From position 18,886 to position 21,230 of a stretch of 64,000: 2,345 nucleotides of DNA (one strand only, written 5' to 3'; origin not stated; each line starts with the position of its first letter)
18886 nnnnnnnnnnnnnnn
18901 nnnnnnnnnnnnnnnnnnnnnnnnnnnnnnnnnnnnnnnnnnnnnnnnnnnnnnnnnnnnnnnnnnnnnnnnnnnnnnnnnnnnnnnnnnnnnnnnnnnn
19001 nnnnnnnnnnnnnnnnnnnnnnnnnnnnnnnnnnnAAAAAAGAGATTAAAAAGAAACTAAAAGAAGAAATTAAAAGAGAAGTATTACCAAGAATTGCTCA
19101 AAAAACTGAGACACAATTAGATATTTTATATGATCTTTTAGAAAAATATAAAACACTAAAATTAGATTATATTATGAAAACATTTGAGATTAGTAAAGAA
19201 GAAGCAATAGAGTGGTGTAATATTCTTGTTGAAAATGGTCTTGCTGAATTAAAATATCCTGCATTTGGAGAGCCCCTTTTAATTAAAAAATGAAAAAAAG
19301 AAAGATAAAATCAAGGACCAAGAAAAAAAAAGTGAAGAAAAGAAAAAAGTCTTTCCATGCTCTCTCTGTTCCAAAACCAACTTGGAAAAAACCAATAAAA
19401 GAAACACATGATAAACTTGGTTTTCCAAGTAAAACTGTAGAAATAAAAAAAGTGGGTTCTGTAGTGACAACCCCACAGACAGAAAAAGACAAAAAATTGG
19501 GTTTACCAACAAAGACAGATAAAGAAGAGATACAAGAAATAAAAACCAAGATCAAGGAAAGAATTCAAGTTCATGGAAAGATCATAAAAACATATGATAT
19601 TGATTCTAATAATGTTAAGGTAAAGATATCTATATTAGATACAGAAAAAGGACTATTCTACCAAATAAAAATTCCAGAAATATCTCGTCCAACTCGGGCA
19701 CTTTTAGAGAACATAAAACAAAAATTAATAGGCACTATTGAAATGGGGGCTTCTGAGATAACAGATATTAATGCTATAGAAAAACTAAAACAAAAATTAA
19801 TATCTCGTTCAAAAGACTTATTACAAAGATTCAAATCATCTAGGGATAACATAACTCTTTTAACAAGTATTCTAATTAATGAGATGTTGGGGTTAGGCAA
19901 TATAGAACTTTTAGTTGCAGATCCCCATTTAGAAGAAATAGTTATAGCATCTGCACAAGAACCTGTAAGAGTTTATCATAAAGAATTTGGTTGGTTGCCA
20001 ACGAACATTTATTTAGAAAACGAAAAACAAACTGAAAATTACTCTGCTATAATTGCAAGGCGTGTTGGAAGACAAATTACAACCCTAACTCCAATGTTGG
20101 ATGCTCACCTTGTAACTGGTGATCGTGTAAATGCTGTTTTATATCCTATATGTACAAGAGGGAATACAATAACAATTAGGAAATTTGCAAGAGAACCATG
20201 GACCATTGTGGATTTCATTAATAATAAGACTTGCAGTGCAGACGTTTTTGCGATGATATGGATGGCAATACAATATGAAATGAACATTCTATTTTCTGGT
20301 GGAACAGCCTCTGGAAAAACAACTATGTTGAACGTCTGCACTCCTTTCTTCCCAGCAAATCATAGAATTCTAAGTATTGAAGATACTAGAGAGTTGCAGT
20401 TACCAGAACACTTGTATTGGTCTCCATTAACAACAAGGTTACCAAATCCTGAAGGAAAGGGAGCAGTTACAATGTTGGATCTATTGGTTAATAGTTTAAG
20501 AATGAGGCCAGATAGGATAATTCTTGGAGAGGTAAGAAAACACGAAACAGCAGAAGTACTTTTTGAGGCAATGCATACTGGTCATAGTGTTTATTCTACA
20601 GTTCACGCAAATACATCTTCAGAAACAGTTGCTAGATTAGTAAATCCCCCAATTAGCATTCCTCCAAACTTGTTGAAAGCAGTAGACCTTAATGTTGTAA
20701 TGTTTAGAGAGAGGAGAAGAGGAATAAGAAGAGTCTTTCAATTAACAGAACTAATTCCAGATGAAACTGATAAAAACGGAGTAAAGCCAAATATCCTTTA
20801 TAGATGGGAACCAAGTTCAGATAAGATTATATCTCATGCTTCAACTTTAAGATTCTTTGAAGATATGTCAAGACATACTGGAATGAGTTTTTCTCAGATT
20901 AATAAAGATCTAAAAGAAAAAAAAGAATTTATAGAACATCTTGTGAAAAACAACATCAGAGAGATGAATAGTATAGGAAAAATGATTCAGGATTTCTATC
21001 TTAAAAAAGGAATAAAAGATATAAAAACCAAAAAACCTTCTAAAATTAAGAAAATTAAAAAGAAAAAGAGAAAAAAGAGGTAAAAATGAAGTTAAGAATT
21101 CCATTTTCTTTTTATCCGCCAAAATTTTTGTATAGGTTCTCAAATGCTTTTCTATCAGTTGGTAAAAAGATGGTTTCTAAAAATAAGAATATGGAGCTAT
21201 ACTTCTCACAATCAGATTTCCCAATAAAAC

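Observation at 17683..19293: Cyclophilin-like / 2TM / 220-aa ER/K-rich helix / winged-helix-like fusion protein heading the pilus assembly operon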

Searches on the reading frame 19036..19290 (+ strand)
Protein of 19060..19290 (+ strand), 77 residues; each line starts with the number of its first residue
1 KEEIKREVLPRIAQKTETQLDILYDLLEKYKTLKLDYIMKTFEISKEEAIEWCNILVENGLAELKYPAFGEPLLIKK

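Call 14: find_homologous_proteins(query=window:19060-19290:+, max_evalue=0.1)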
Query seq(77 aa) (77 aa): 1 proteins with E <= 0.1 among 6 candidates.
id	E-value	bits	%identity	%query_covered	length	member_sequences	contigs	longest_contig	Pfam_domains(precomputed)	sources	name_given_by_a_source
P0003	1.9e-34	134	84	91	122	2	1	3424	-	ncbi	ncbi:MAG: hypothetical protein QXE93_02265, partial [Candidatus Pacearchaeota archaeon]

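Call 17: find_encoding_contigs(protein=P0003, flank=5000)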
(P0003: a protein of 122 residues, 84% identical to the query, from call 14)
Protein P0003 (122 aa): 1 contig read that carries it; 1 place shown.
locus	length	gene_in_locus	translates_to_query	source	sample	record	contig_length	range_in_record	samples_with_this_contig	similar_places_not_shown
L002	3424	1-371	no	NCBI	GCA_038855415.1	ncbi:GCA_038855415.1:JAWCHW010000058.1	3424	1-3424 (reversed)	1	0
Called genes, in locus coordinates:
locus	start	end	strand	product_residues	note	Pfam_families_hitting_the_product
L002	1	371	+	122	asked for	?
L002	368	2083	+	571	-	PF00437:T2SSE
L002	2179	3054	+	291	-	PF00482:T2SSF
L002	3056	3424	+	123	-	?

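Call 26: search_solved_structures(query=A2, max_evalue=10, show_alignments=3)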
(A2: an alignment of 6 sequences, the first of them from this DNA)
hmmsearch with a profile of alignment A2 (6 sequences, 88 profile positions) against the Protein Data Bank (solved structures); distinct sequences matched with E-value up to 10: 1.
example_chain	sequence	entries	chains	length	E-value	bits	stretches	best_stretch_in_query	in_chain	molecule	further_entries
2vqc_A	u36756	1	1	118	0.28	14.7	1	29-57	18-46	HYPOTHETICAL 13.2 KDA PROTEIN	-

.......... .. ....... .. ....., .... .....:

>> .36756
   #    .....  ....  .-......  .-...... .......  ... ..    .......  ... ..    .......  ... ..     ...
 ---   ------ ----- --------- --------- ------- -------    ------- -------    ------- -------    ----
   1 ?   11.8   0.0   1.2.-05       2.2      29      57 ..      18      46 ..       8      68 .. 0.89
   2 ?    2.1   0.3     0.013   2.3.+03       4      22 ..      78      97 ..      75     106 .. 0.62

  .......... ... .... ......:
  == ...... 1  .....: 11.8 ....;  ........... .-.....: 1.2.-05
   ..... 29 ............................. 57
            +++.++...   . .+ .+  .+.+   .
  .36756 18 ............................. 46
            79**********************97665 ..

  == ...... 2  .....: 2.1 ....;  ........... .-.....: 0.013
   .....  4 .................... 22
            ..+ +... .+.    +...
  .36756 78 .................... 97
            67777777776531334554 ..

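Call 27: search_protein_families(library=pfam, alignment_id=A2, max_evalue=10)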
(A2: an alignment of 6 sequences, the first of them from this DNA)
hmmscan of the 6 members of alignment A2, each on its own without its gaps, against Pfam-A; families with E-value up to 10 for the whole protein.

A. member 1, seq(85 aa): 8 families
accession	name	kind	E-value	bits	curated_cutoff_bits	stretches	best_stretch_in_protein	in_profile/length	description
PF01399.33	PCI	-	0.00039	21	22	1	6-68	19-67/84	PCI domain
PF07285.16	DUF1444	-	0.0023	17.9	23.8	1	2-73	4-75/264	Protein of unknown function (DUF1444)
PF17027.11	Bromo_TP_like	-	0.011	16.3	21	1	24-74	20-69/119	Histone-fold protein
PF22023.1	Pus10_THUMP_arc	-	0.025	15.1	28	1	4-30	42-68/78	Pus10 THUMP domain, archaeal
PF16790.10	Phage_clamp_A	-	0.039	14.8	27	1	38-70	90-122/144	Bacteriophage clamp loader A subunit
PF06627.17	DUF1153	-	0.081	13.5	23.5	1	41-74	47-80/87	Protein of unknown function (DUF1153)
PF00610.27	DEP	-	0.13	12.7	32.7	1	44-69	25-51/72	Domain found in Dishevelled, Egl-10, and Pleckstrin (DEP)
PF02030.20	Lipoprotein_8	-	0.28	10.3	20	1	30-72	437-477/493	Hypothetical lipoprotein (MG045 family)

B. families by the number of members that match (of 6 scanned): 15 families
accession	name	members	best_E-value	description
PF01399.33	PCI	5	0.00039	PCI domain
PF17027.11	Bromo_TP_like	4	0.0076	Histone-fold protein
PF06627.17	DUF1153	3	0.055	Protein of unknown function (DUF1153)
PF02030.20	Lipoprotein_8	3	0.055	Hypothetical lipoprotein (MG045 family)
PF07285.16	DUF1444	2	0.0023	Protein of unknown function (DUF1444)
PF17118.11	DUF5105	2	0.03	Domain of unknown function (DUF5105)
PF19448.4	DUF5986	1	0.0033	Family of unknown function (DUF5986)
PF22023.1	Pus10_THUMP_arc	1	0.025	Pus10 THUMP domain, archaeal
PF13462.12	Thioredoxin_4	1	0.036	Thioredoxin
PF16790.10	Phage_clamp_A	1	0.039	Bacteriophage clamp loader A subunit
PF10400.15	Vir_act_alpha_C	1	0.077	Virulence activator alpha C-term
PF14947.12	HTH_45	1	0.11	Winged helix-turn-helix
PF00610.27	DEP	1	0.13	Domain found in Dishevelled, Egl-10, and Pleckstrin (DEP)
PF20777.4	KH_SLS1_2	1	0.14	SLS1 protein second KH domain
PF18517.6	LZ3wCH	1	0.38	Leucine zipper with capping helix domain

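Call 46: search_protein_representatives(alignment_id=A5)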
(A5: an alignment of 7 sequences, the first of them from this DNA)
Query: 7 sequences, 85 profile positions. Proteins with E-value up to 0.001 (for the whole library): 1025; up to 1e-10: 271; up to 1e-30: 5. The best 150 are listed.
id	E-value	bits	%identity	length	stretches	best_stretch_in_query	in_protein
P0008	6.0e-43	161.1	-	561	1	1-85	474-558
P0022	2.0e-42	159.4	-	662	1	1-85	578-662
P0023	1.8e-40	153.2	-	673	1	1-85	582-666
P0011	2.3e-40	152.8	-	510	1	3-85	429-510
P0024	1.6e-39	150.2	-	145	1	2-85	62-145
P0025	7.2e-22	93.5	-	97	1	2-83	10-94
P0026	3.9e-20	88.0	-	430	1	2-85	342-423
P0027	4.3e-18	81.4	-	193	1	7-85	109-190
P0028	1.1e-17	80.1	-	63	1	30-85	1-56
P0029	7.0e-17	77.5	-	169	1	22-85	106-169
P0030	1.4e-16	76.6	-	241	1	2-83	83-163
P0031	1.5e-16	76.5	-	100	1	18-84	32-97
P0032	1.6e-16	76.4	-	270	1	21-83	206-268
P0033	1.9e-16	76.2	-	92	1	5-83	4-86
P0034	3.1e-16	75.5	-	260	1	7-83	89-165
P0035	5.6e-16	74.7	-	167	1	5-83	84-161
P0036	1.1e-15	73.7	-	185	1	6-82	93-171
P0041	2.7e-15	72.5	-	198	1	19-82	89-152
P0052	1.4e-14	70.2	-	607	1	5-85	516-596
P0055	2.0e-14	69.7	-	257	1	5-85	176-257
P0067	6.0e-14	68.2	-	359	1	7-80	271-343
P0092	2.4e-13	66.2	-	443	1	18-84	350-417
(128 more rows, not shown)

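Call 48: search_protein_families(library=pfam, proteins=[P0025, P0027, P0029, P0030, P0035, P0036, P0041, P0055, P0067, P0092], max_evalue=0.05)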
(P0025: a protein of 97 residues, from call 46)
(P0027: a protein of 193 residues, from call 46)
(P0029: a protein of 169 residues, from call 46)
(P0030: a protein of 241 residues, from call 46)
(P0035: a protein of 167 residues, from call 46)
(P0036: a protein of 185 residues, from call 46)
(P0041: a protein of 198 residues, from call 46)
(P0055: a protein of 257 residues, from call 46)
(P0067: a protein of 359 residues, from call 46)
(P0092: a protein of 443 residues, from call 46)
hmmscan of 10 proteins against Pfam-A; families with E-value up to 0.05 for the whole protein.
P0025 (97 aa): 0 families

P0027 (193 aa): 2 families
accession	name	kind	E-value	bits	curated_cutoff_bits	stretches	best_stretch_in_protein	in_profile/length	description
PF01978.25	TrmB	-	0.016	15.5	25.6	1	136-178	13-55/68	Sugar-specific transcriptional regulator TrmB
PF02082.26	Rrf2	-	0.018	15.7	30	1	125-176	3-54/132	Iron-dependent Transcriptional regulator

P0029 (169 aa): 1 family
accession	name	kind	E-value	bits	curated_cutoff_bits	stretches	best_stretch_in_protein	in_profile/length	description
PF05767.17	Pox_A14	-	0.027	15.1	27.7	0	62-93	47-79/93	Poxvirus virion envelope protein A14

P0030 (241 aa): 1 family
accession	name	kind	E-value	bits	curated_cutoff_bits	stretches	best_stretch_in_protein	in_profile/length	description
PF15048.11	OSTbeta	-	0.018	15.6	27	1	60-119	43-100/122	Organic solute transporter subunit beta protein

P0035 (167 aa): 2 families
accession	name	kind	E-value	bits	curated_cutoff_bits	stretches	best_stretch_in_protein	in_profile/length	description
PF10669.14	Phage_Gp23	-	0.0059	17.4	29.3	1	67-124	20-76/120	Protein gp23 (Bacteriophage A118)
PF19529.4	DUF6057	-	0.016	14.5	29.8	1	9-106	188-267/569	Family of unknown function (DUF6057)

P0036 (185 aa): 1 family
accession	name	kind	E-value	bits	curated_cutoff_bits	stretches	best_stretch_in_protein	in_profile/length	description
PF01594.21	AI-2E_transport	-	0.021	14.5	34.3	1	1-66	42-107/327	AI-2E family transporter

P0041 (198 aa): 1 family
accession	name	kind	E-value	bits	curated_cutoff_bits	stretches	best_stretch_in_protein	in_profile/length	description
PF10323.15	7TM_GPCR_Srv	-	0.015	15.2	21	1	4-102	118-215/283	Serpentine type 7TM GPCR chemoreceptor Srv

P0055 (257 aa): 0 families

P0067 (359 aa): 1 family
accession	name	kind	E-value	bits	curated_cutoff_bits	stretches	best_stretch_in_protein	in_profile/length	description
PF07332.16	Phage_holin_3_6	-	0.013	15.9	28.4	1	196-265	40-101/116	Putative Actinobacterial Holin-X, holin superfamily III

P0092 (443 aa): 4 families
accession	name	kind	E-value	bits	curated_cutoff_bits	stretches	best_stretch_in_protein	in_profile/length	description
PF20990.2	DUF2207_C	-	0.00024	21.3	33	1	203-328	68-186/247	Predicted membrane protein (DUF2207) C-terminal domain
PF00487.30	FA_desaturase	-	0.0061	16.8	29.7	0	273-319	125-173/253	Fatty acid desaturase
PF01925.25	TauE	-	0.0077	16.4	32.6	1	271-334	55-114/237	Sulfite exporter TauE/SafE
PF19529.4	DUF6057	-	0.035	13.5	29.8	0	84-203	179-285/569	Family of unknown function (DUF6057)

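Call 63: find_encoding_contigs(protein=P0026, flank=5000, max_places=2)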
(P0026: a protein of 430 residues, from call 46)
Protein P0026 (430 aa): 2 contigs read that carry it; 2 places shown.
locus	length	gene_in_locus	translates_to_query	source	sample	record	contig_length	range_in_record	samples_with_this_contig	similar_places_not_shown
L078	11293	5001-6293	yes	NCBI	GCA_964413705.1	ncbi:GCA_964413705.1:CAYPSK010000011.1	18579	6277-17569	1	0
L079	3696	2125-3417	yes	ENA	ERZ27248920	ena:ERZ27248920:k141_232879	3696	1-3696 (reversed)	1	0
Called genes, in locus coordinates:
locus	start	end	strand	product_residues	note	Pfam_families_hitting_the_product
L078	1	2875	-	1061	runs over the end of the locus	PF13519:VWA_2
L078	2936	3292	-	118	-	-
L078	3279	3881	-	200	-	-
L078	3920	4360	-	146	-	-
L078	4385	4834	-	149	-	-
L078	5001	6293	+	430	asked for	PF00160:Pro_isomerase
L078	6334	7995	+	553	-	PF00437:T2SSE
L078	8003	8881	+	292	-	PF00482:T2SSF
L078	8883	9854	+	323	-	PF00482:T2SSF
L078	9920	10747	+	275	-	PF06745:ATPase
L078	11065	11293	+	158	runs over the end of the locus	-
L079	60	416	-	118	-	-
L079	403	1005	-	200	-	-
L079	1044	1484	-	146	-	-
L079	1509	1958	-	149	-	-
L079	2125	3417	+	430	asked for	PF00160:Pro_isomerase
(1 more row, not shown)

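Call 68: list_cluster_members(proteins=[P0035, P0030, P0041, P0027, P0029, P0067, P0092, P0052, P0025, P0026])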
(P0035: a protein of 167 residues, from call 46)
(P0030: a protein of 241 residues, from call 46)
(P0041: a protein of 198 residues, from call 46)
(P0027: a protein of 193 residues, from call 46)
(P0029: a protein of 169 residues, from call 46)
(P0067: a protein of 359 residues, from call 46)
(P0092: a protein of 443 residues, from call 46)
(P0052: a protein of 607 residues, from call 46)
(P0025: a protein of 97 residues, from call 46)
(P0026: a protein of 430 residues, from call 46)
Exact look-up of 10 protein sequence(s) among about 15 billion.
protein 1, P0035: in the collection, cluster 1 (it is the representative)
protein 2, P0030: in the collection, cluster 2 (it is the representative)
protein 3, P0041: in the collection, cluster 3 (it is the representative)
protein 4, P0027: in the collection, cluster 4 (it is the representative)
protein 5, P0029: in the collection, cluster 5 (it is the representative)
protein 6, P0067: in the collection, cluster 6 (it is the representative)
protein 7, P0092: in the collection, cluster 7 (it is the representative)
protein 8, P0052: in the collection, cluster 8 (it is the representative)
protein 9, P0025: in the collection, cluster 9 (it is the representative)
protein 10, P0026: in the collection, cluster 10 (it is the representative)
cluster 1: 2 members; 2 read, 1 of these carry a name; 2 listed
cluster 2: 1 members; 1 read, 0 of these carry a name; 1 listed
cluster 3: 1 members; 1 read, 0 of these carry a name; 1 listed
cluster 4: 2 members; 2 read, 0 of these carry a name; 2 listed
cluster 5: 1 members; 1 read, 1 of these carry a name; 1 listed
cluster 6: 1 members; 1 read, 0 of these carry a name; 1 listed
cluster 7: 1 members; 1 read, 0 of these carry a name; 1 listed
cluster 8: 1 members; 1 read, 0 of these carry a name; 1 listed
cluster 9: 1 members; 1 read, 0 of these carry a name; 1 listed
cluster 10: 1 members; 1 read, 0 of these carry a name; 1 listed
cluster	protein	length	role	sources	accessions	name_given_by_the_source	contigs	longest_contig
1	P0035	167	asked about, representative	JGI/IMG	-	hypothetical protein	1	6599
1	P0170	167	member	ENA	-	-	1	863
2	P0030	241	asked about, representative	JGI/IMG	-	-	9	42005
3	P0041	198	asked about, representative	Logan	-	-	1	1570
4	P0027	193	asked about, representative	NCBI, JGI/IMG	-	-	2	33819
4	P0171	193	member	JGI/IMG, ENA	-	-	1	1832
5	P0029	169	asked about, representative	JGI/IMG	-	hypothetical protein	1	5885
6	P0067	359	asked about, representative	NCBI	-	-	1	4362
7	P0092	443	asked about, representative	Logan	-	-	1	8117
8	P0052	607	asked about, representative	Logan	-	-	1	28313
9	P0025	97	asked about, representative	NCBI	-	-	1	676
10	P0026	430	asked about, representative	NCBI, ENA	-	-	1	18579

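Call 92: find_encoding_contigs(protein=P0052, flank=5000, max_places=1)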
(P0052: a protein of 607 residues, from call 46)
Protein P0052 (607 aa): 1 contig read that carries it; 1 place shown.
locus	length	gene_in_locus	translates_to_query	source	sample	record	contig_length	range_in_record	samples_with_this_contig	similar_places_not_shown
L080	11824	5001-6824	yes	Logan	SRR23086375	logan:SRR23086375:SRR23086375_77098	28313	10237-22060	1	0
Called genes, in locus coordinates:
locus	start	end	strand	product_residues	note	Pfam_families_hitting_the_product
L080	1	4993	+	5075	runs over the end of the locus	?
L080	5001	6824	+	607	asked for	-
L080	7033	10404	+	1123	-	PF02369:Big_1 (faint), PF01835:MG2 (faint)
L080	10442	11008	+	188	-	-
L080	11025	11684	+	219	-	PF02361:CbiQ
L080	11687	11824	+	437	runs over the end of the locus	PF00931:NB-ARC (faint), PF00005:ABC_tran, PF02463:SMC_N (weak), PF00005:ABC_tran, PF13304:AAA_21 (weak)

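Call 93: find_encoding_contigs(protein=P0092, flank=5000, max_places=1)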
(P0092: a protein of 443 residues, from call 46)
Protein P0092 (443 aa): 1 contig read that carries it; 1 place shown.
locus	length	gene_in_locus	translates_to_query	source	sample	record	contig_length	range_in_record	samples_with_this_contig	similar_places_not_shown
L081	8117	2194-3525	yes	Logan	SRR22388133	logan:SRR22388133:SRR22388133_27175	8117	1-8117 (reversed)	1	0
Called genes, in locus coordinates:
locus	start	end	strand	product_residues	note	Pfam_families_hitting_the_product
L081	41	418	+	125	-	-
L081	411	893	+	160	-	-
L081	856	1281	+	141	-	-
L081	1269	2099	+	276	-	-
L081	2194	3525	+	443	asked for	-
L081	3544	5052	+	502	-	PF00437:T2SSE, PF23989:PilB3_C (faint)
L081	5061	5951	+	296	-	PF00482:T2SSF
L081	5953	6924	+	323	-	PF00482:T2SSF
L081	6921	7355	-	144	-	-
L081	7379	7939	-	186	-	PF06745:ATPase (weak), PF24336:DUF7504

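Call 94: find_encoding_contigs(protein=P0027, flank=5000, max_places=1)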
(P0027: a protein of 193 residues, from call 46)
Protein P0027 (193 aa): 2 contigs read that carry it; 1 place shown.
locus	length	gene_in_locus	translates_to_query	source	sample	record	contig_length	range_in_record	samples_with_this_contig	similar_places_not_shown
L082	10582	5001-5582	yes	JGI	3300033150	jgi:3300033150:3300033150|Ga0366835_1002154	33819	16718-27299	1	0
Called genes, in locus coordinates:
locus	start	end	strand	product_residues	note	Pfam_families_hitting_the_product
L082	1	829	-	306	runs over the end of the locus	-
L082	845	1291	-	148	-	-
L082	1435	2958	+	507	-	PF07495:Y_Y_Y (faint), PF19077:Big_13 (faint)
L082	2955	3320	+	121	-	-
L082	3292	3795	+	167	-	-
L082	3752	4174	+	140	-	-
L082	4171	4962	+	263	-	-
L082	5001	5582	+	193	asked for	-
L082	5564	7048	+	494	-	PF00437:T2SSE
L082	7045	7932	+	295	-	PF00482:T2SSF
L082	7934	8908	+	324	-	PF00482:T2SSF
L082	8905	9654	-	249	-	PF20720:nSTAND3 (faint), PF13173:AAA_14 (weak), PF13401:AAA_22 (faint)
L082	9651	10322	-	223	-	PF00005:ABC_tran, PF13173:AAA_14 (weak), PF13401:AAA_22 (faint)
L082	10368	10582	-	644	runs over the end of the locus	PF01841:Transglut_core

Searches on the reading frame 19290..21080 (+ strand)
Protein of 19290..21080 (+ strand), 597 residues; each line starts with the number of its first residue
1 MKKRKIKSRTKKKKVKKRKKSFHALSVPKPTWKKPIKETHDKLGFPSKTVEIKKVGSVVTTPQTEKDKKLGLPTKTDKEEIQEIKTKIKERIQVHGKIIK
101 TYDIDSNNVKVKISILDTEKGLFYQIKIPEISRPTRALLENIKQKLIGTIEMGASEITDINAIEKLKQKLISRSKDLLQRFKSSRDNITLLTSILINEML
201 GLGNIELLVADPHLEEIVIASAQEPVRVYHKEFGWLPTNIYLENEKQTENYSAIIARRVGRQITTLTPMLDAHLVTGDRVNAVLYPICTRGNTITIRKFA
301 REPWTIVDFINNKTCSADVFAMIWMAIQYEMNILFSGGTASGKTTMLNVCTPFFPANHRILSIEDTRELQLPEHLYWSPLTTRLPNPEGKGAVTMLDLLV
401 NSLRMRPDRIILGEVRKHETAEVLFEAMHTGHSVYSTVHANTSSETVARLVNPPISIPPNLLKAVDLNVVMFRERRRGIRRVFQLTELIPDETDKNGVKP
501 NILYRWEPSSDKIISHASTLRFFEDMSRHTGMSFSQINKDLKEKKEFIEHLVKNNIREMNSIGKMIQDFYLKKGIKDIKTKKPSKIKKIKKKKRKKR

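Call 3: search_protein_families(library=pfam, proteins=[window:19290-21080:+], max_evalue=0.1)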
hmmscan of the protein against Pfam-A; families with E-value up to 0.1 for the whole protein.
window:19290-21080:+ (597 aa): 2 families
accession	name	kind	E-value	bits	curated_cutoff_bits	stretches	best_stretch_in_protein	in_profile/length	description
PF00437.27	T2SSE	-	1.4e-36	126.3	24.9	1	285-452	88-257/370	Type II/IV secretion system protein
PF08581.15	Tup_N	-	0.023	15.4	28.7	0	537-590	19-70/77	Tup N-terminal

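Call 4: search_protein_families(library=ncbifam, proteins=[window:19290-21080:+], max_evalue=0.1)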
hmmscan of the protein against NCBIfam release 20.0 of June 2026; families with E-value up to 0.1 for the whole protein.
window:19290-21080:+ (597 aa): 19 families
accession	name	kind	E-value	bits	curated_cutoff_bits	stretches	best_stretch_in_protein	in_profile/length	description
NF058587.1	archaellum_moto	equivalog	6.6e-87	292.4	550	1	98-579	44-526/527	archaellum flagellar ATPase motor FlaI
TIGR03819.1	heli_sec_ATPase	hypoth_equivalog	7.8e-52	176.5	373.15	1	191-451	41-298/340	TadA family conjugal transfer-associated ATPase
NF053672.1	bindosome_BasE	exception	2.2e-43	148.8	1000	1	97-569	39-507/512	bindosome assembly system ATPase subunit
TIGR02788.1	VirB11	equivalog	2.3e-39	135.3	249.95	2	320-452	134-264/308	P-type DNA transfer ATPase VirB11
TIGR02782.1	TrbB_P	equivalog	4.3e-34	118.2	304.55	1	205-485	14-290/303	P-type conjugative transfer ATPase TrbB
NF010469.0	PRK13894.1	subfamily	1.2e-28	100.4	508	1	208-451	30-265/320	conjugal transfer ATPase TrbB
NF010475.0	PRK13900.1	equivalog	1.1e-27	97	389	1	316-464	146-297/333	type IV secretion system ATPase VirB11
NF010407.0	PRK13833.1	subfamily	3.4e-24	85.9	499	1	259-452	73-261/323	conjugal transfer protein TrbB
NF041000.1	ATPase_ComGA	equivalog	1.6e-20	73.2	300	1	332-452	130-244/267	competence type IV pilus ATPase ComGA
NF010425.0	PRK13851.1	equivalog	8.8e-20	70.8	461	1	316-446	148-276/344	type IV secretion system protein VirB11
TIGR02538.1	type_IV_pilB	equivalog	4.1e-16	58.7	675.65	1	333-500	319-477/564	type IV-A pilus assembly ATPase PilB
NF007755.0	PRK10436.1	equivalog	2.1e-15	56.3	617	1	332-457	221-337/465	type II secretion system protein GspE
TIGR01420.1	pilT_fam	subfamily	8.1e-15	54.9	319.1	1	333-452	125-241/343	PilT/PilU family type 4a pilus ATPase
TIGR02533.1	type_II_gspE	equivalog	2.2e-14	53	630.25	1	333-465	246-369/486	type II secretion system ATPase GspE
NF053534.1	T4PilAsmATPsTfpB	equivalog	3.2e-11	42.4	850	1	332-474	338-471/584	type IV pilus assembly ATPase TfpB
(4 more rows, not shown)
